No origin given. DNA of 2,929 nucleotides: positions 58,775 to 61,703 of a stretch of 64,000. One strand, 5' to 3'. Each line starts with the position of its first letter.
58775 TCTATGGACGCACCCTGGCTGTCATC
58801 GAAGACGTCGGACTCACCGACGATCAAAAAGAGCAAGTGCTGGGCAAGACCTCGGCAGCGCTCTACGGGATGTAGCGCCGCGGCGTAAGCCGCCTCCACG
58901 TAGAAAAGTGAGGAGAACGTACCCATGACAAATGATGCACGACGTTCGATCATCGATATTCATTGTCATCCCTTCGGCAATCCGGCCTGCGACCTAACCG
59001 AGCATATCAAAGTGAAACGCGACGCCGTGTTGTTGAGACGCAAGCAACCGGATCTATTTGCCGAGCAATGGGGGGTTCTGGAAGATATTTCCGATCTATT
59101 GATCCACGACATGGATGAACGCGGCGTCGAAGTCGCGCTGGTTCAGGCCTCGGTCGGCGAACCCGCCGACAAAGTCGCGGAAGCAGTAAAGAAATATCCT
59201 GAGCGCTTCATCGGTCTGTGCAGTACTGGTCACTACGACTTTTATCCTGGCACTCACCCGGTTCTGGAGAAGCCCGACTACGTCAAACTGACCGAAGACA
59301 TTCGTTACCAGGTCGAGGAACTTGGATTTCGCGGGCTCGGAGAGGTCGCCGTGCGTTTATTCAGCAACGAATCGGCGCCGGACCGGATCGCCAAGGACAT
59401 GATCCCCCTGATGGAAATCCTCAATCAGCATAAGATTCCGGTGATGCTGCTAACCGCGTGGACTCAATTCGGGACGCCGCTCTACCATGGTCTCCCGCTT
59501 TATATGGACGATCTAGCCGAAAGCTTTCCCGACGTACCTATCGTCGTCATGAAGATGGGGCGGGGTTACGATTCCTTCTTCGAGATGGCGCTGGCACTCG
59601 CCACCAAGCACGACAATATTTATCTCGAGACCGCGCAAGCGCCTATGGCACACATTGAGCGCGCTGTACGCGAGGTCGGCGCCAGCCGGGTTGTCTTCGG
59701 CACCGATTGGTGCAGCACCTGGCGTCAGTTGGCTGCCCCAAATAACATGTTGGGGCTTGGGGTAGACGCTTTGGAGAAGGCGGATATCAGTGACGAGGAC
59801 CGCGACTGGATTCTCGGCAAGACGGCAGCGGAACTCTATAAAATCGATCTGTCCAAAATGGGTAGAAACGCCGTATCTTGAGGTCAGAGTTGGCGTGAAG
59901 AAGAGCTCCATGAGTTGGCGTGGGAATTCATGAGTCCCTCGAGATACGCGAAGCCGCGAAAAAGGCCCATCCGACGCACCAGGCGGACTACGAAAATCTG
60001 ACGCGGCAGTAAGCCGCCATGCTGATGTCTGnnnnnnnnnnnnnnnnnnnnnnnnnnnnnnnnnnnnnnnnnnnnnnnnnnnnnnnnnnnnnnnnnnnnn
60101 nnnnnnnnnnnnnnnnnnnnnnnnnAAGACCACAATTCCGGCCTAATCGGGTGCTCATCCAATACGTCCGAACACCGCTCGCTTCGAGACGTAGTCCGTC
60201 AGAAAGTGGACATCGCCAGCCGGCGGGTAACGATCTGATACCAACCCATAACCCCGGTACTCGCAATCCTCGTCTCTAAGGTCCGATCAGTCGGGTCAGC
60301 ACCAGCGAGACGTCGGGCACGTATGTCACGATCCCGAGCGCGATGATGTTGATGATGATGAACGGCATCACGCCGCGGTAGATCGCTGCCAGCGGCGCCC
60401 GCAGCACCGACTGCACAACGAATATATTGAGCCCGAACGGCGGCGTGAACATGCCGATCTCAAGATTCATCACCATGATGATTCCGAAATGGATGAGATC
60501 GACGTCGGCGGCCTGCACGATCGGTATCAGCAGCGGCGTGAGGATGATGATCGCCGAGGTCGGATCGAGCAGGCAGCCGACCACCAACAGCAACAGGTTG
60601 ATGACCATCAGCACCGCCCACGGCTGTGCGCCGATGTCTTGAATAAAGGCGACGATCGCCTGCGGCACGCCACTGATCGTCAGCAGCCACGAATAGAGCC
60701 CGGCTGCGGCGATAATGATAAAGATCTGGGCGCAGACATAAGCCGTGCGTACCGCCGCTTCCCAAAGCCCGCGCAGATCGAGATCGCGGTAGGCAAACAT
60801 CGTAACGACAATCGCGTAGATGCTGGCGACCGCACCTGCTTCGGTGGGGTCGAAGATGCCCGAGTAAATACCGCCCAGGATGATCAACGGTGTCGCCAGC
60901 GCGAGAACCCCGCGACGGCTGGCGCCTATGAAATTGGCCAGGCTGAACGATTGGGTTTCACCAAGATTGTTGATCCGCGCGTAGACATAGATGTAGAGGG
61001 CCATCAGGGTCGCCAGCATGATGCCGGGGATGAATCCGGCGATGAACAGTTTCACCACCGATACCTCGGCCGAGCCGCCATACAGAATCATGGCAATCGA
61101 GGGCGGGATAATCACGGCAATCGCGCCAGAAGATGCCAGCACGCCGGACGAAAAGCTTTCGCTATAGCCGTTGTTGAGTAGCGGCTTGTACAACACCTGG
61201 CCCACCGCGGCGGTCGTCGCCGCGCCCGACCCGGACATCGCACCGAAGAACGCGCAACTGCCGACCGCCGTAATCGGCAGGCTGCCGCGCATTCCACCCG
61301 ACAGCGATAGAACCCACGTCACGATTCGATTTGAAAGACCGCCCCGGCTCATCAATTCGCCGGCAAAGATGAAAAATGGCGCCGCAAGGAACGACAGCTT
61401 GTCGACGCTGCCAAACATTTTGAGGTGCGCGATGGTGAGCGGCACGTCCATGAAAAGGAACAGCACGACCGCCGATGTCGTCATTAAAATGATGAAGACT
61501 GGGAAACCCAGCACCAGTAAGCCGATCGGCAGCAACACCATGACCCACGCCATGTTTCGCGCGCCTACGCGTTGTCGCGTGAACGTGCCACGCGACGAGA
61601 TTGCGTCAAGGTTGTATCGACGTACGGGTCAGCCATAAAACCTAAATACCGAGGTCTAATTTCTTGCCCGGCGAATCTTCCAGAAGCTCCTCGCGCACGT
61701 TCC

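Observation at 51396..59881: Expanded family of PF04909 amidohydrolase-2 genes, including a three-member close paralogue set straddling an IS cluster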

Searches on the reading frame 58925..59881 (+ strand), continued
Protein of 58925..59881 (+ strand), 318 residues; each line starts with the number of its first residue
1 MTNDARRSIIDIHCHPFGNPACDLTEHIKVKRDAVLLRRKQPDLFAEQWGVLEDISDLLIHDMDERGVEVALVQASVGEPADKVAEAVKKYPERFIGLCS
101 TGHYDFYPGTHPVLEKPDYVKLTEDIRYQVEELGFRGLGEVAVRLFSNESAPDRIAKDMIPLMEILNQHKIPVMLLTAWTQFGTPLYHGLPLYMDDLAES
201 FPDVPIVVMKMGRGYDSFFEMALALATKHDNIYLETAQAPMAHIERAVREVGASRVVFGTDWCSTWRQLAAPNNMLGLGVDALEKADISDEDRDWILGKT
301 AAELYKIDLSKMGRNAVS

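Call 39: find_encoding_contigs(protein=P0011, flank=8000, max_places=1)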
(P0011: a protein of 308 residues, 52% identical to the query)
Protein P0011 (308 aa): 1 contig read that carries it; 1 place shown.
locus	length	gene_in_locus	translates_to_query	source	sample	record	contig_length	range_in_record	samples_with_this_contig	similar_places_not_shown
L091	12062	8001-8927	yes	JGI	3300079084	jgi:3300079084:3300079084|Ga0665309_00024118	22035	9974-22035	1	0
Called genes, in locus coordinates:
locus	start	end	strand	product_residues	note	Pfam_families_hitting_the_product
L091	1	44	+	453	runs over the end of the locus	PF22039:HUTI_composite_bact (weak), PF01979:Amidohydro_1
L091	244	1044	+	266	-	PF00392:GntR, PF07729:FCD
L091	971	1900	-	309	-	PF00135:COesterase, PF20434:BD-FAE, PF07859:Abhydrolase_3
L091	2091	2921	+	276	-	PF00561:Abhydrolase_1, PF12697:Abhydrolase_6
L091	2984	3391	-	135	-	PF01042:Ribonuc_L-PSP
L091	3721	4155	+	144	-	PF01042:Ribonuc_L-PSP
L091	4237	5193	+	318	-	PF01557:FAA_hydrolase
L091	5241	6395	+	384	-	PF13379:NMT1_2, PF09084:NMT1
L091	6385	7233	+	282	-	PF00005:ABC_tran, PF13304:AAA_21 (faint)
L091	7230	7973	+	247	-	PF00528:BPD_transp_1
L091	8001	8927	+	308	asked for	PF04909:Amidohydro_2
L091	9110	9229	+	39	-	-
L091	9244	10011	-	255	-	PF06267:DUF1028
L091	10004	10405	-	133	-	PF12973:Cupin_7, PF07883:Cupin_2 (weak)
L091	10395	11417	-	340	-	PF00296:Bac_luciferase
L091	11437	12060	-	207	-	?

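Call 49: search_protein_representatives(alignment_id=A2)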
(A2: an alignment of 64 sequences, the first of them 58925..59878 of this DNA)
Query: 64 sequences, 303 profile positions. Proteins with E-value up to 0.001 (for the whole library): 2781; up to 1e-10: 465; up to 1e-30: 51. The best 150 are listed.
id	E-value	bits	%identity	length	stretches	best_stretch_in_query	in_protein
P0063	2.2e-124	431.2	-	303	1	1-302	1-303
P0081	4.6e-122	423.5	-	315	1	1-302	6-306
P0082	1.0e-102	360.0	-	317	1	1-302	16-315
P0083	8.0e-86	304.6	-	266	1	1-207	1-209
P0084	1.2e-80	287.5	-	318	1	1-302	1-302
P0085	7.7e-78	278.3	-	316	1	3-302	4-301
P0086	5.1e-74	265.8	-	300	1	1-302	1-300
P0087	3.0e-73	263.2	-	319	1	3-301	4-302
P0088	7.6e-68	245.5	-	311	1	2-302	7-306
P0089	1.6e-63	231.3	-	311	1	1-300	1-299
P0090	4.4e-59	216.7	-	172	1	122-292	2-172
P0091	6.9e-58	212.8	-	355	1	2-302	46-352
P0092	1.2e-57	212.0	-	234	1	40-259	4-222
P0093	3.4e-54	200.7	-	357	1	2-302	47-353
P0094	7.5e-53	196.3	-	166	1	1-160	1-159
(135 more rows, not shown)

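Call 59: search_protein_families(library=pfam, proteins=[L011:5531-6640:-, L011:6325-7896:+, L011:8917-10005:+, L011:11078-12154:-, L011:12310-13812:+, L010:6664-7692:-, L010:7933-8748:+, L010:8546-9736:+, L010:4024-6432:+, L011:4677-5534:-], max_evalue=0.0001)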
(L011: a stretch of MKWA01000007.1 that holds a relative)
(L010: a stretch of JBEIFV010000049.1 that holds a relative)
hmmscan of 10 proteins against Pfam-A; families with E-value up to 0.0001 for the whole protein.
L011:5531-6640:- (369 aa): 2 families
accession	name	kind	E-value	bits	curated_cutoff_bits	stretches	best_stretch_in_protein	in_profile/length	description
PF00903.31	Glyoxalase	-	4.7e-18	66.2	20.6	1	89-197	3-121/121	Glyoxalase/Bleomycin resistance protein/Dioxygenase superfamily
PF22632.2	BphC_D1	-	2.8e-07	30.7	27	0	89-130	2-44/51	Dihydroxybiphenyl dioxygenase BphC D1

L011:6325-7896:+ (523 aa): 2 families
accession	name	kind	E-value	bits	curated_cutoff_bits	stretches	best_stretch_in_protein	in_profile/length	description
PF21135.2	DRL_cat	-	8.4e-57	192.2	27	1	225-408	1-164/164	Oxidoreductase DRL, catalytic domain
PF03447.22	NAD_binding_3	-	9.3e-06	26.8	24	1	104-218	15-111/116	Homoserine dehydrogenase, NAD binding domain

L011:8917-10005:+ (362 aa): 1 family
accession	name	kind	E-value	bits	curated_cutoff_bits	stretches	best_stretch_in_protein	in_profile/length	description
PF03401.19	TctC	-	1.9e-55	188.7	27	1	89-333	3-247/274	Tripartite tricarboxylate transporter family receptor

L011:11078-12154:- (358 aa): 1 family
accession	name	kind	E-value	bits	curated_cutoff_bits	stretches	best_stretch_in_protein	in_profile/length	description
PF01757.29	Acyl_transf_3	-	2.2e-25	89.9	31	1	3-322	2-320/326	Acyltransferase domain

L011:12310-13812:+ (500 aa): 3 families
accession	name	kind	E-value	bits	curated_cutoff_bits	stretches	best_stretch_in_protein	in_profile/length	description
PF07690.21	MFS_1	-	4.3e-55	187.5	33.4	1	33-422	5-347/347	Major Facilitator Superfamily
PF00083.30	Sugar_tr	-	3.4e-12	46.4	22.3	1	59-198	47-192/452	Sugar (and other) transporter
PF12832.13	MFS_1_like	-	8.5e-07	28.8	25.2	0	79-181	268-372/373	MFS_1 like family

L010:6664-7692:- (342 aa): 3 families
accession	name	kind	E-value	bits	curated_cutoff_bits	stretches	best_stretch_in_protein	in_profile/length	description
PF13460.12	NAD_binding_10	-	5.1e-21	75.8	27.2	1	22-218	1-183/184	NAD(P)H-binding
PF01370.27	Epimerase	-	1.5e-11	44.6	20.9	1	18-139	1-118/240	NAD dependent epimerase/dehydratase family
PF05368.20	NmrA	-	1.4e-05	25.3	27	1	16-265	3-251/298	NmrA-like family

L010:7933-8748:+ (271 aa): 0 families

L010:8546-9736:+ (396 aa): 0 families

L010:4024-6432:+ (802 aa): 1 family
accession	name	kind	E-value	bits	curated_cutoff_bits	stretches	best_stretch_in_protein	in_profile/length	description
PF03971.19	IDH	-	0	1247.9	25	1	64-797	1-734/734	Monomeric isocitrate dehydrogenase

L011:4677-5534:- (285 aa): 1 family
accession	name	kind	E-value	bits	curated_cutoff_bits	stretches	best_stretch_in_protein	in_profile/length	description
PF00903.31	Glyoxalase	-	1e-23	84.4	20.6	2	9-116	4-121/121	Glyoxalase/Bleomycin resistance protein/Dioxygenase superfamily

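Call 60: search_protein_families(library=pfam, proteins=[L013:7166-8812:+, L013:8986-9936:+, L013:11098-12423:+, L013:12521-13246:-, L013:13921-15102:-, L013:4733-5557:+, L009:6776-8062:+, L009:5670-6341:+, L009:1201-4599:+, L009:9099-9809:+], max_evalue=0.0001)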
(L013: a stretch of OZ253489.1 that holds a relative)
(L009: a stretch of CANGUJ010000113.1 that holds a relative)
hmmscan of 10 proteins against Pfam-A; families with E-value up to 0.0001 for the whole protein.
L013:7166-8812:+ (548 aa): 1 family
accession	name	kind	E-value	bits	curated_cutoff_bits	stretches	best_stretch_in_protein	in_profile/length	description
PF01019.26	G_glu_transpept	-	1.2e-146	490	27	1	31-543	2-512/512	Gamma-glutamyltranspeptidase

L013:8986-9936:+ (316 aa): 1 family
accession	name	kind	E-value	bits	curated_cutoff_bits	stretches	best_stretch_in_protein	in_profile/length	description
PF04909.20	Amidohydro_2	-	1.1e-19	71.7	26.4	1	37-314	24-289/289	Amidohydrolase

L013:11098-12423:+ (441 aa): 2 families
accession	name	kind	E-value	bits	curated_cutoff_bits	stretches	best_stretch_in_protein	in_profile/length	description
PF05977.19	MFS_3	-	1.1e-40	140.1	27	1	29-416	2-390/524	Transmembrane secretion effector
PF07690.21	MFS_1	-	9.2e-35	120.6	33.4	2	43-382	2-341/347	Major Facilitator Superfamily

L013:12521-13246:- (241 aa): 0 families

L013:13921-15102:- (393 aa): 1 family
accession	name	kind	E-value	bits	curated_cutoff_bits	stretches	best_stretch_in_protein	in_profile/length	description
PF04909.20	Amidohydro_2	-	3e-15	57.2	26.4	1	143-392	62-289/289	Amidohydrolase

L013:4733-5557:+ (274 aa): 0 families

L009:6776-8062:+ (428 aa): 1 family
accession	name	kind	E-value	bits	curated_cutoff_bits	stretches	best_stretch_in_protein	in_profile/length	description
PF12974.12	Phosphonate-bd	-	1.6e-16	60.9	27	1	176-407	11-238/242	ABC transporter, phosphonate, periplasmic substrate-binding protein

L009:5670-6341:+ (223 aa): 1 family
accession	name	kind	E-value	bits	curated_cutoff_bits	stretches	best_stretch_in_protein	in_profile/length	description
PF06240.19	COXG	-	2.4e-07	31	22.2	1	10-151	6-139/140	Carbon monoxide dehydrogenase subunit G (CoxG)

L009:1201-4599:+ (1132 aa): 3 families
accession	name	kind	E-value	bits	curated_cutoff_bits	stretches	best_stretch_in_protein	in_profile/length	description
PF20256.3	MoCoBD_2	-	6.6e-73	246.1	27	1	771-1061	2-283/283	Molybdopterin cofactor-binding domain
PF02738.23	MoCoBD_1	-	1.8e-62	211.1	27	1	497-743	1-244/244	Molybdopterin cofactor-binding domain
PF01315.27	Ald_Xan_dh_C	-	1.7e-11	44.8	31.3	1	372-481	1-110/110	Aldehyde oxidase and xanthine dehydrogenase, a/b hammerhead domain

L009:9099-9809:+ (237 aa): 1 family
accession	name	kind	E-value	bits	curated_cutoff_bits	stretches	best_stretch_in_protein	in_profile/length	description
PF03401.19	TctC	-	3.2e-18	66.7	27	1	152-236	3-86/274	Tripartite tricarboxylate transporter family receptor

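Call 62: search_dna_similar(query=window:58925-59878:+, collection=plasmids, mode=protein, max_rows=12, max_evalue=1e-8)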
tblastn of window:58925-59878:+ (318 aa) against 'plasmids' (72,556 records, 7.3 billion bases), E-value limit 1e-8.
Records with a match: 6; places in all: 6; records where one place covers at least 80% of the query: 3.
Best place of each record, by identity: <60% 6.
By first word of the organism name: Variovorax 1; Haloterrigena 1; Halobaculum 1; Natronorubrum 1; Halomicrococcus 1; Brucella 1.
By predicted mobility (MOB-suite, as given by PLSDB): non-mobilizable 6.
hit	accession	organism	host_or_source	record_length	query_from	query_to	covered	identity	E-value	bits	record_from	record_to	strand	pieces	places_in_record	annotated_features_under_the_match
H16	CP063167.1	Variovorax paradoxus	-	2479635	10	305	93%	30.6%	2e-42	163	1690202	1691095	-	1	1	amidohydrolase family protein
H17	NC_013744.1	Haloterrigena turkmenica DSM 5511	-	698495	9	262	80%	28.4%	2e-10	69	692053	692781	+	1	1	amidohydrolase family protein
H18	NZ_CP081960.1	Halobaculum magnesiiphilum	cell culture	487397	59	316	81%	27.2%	1e-12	76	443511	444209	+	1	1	amidohydrolase family protein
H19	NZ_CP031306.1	Natronorubrum bangense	Cell culture,The Bange salt-alkaline ...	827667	57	311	80%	26.6%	3e-12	75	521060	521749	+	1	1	amidohydrolase family protein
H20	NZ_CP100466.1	Halomicrococcus gelatinilyticus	cell culture,sediment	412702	59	311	80%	26.5%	9e-12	73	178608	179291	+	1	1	amidohydrolase family protein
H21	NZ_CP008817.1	Brucella anthropi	-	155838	59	261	64%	26.9%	2e-10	69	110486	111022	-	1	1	amidohydrolase family protein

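Call 64: get_annotated_region(hit=H16, flank=7000)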
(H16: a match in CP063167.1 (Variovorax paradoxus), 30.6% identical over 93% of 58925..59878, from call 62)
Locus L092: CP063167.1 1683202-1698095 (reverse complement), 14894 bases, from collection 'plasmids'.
description: Variovorax paradoxus strain VAI-C plasmid unnamed, complete sequence
organism: Variovorax paradoxus (NCBI taxid 34073)
taxonomy: Bacteria; Pseudomonadota; Betaproteobacteria; Burkholderiales; Comamonadaceae; Variovorax; Variovorax paradoxus
host: -; source: -; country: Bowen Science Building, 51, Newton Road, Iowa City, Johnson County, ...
typing (MOB-suite, as given by PLSDB): non-mobilizable
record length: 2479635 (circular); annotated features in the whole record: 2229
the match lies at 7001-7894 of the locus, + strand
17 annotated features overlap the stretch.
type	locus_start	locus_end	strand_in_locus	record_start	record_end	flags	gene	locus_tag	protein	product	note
CDS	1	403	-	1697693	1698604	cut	-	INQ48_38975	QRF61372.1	LysR family transcriptional regulator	-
CDS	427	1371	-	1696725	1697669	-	-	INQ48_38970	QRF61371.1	LysR family transcriptional regulator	-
CDS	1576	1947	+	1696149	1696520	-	-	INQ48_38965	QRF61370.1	DsrE family protein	-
CDS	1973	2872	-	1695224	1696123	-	-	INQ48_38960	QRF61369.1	LysR family transcriptional regulator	-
CDS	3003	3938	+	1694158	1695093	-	-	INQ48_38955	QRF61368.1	pyridoxamine 5'-phosphate oxidase family protein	-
CDS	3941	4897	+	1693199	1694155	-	-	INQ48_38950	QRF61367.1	oxidoreductase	-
CDS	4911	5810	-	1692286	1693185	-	-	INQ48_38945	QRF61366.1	LysR family transcriptional regulator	-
CDS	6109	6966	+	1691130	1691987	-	-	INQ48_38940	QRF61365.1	aliphatic sulfonate ABC transporter substrate-binding protein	-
CDS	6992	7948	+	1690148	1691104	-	-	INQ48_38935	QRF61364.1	amidohydrolase family protein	-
CDS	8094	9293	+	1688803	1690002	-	-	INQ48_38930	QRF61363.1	PLP-dependent transferase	-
CDS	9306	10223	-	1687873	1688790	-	-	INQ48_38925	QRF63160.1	sugar kinase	-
CDS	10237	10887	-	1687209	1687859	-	-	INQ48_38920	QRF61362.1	RraA family protein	-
CDS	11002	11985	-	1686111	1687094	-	-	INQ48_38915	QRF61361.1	TRAP transporter substrate-binding protein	-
CDS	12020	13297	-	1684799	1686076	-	-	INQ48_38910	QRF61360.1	TRAP transporter large permease subunit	-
CDS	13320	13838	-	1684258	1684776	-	-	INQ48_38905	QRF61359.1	TRAP transporter small permease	-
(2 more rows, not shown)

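Call 80: find_encoding_contigs(protein=window:58925-59881:+, flank=1000, max_places=5)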
Protein window:58925-59881:+ (318 aa): 3 contigs read that carry it; 2 places shown.
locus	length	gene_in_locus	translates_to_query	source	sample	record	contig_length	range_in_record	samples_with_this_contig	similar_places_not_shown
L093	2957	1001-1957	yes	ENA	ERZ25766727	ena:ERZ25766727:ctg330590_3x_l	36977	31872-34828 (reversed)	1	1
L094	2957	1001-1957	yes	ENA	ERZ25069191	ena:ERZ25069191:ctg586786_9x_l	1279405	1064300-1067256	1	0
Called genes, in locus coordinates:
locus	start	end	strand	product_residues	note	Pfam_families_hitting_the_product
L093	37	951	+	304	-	PF04909:Amidohydro_2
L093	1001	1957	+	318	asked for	PF04909:Amidohydro_2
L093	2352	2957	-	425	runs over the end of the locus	PF06808:DctM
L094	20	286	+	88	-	-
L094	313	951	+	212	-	PF04909:Amidohydro_2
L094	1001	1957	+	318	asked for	PF04909:Amidohydro_2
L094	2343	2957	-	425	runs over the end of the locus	PF06808:DctM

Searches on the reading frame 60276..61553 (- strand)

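Call 9: search_protein_families(library=pfam, proteins=[window:60276-61553:-], max_evalue=0.001)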
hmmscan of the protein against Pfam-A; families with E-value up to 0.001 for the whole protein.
window:60276-61553:- (425 aa): 1 family
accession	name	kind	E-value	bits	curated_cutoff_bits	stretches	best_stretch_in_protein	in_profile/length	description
PF06808.19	DctM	-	6.2e-112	374.9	23.8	1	10-414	5-412/413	Tripartite ATP-independent periplasmic transporter, DctM component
